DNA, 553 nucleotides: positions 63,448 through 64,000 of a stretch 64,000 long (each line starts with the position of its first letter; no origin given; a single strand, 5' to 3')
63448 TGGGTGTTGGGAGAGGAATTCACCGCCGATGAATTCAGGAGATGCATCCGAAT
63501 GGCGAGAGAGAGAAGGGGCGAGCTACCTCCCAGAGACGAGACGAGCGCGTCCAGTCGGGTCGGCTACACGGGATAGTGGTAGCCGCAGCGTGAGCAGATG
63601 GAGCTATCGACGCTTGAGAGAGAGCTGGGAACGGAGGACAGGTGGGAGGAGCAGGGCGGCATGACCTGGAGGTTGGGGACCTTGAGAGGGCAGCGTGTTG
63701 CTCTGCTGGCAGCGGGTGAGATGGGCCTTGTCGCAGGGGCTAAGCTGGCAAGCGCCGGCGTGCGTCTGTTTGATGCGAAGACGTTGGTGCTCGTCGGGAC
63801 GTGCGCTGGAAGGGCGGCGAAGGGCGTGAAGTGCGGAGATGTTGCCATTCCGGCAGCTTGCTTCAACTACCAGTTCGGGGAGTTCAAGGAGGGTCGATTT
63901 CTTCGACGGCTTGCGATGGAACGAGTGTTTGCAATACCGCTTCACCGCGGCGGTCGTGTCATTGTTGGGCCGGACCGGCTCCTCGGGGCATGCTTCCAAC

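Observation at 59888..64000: Three-gene phosphorelay-like module (PRTase-PRTase-GHKL protein / REC / PNP-family phosphorylase) resembling Detocs but with an undescribed sensor architecture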

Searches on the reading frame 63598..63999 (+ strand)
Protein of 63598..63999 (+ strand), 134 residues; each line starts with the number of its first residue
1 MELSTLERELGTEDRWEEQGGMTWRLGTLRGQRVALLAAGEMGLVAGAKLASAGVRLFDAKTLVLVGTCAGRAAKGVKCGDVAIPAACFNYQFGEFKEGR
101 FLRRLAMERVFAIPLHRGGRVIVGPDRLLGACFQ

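Call 9: search_protein_families(library=pfam, proteins=[window:63598-63999:+], max_evalue=1)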
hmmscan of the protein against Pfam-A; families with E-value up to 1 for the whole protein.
window:63598-63999:+ (134 aa): 1 family
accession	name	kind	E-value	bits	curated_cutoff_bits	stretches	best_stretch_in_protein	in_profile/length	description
PF01048.26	PNP_UDP_1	-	1.9e-06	27.9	25.1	1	16-96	25-105/233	Phosphorylase superfamily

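Call 10: search_protein_families(library=padloc, proteins=[window:63598-63999:+], max_evalue=1)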
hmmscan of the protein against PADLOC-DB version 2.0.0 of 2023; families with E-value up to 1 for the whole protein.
window:63598-63999:+ (134 aa): 1 family
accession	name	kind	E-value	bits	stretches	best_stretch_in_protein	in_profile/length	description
PDLC04726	PDC-M60C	-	7.4e-08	29.7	1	33-98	197-261/407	-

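Call 11: search_protein_families(library=ncbifam, proteins=[window:63598-63999:+], max_evalue=1)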
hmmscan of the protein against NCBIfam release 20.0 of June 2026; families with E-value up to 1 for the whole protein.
window:63598-63999:+ (134 aa): 5 families
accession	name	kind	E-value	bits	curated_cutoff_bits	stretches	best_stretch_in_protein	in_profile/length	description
NF004079.0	PRK05584.1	equivalog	1.1e-05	25.1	169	1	2-88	12-95/232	5'-methylthioadenosine/adenosylhomocysteine nucleosidase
NF004489.0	PRK05819.1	subfamily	0.0017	17.7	230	1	21-88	45-110/236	DeoD-type purine-nucleoside phosphorylase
TIGR00107.1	deoD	equivalog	0.052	13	232.25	1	21-86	41-104/232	purine-nucleoside phosphorylase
TIGR01315.1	5C_CHO_kinase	subfamily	0.14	10.8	408.7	1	12-76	211-271/541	FGGY family pentulose kinase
NF000744.0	PRK00045.1-3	equivalog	0.19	10.5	429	1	27-56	181-210/447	glutamyl-tRNA reductase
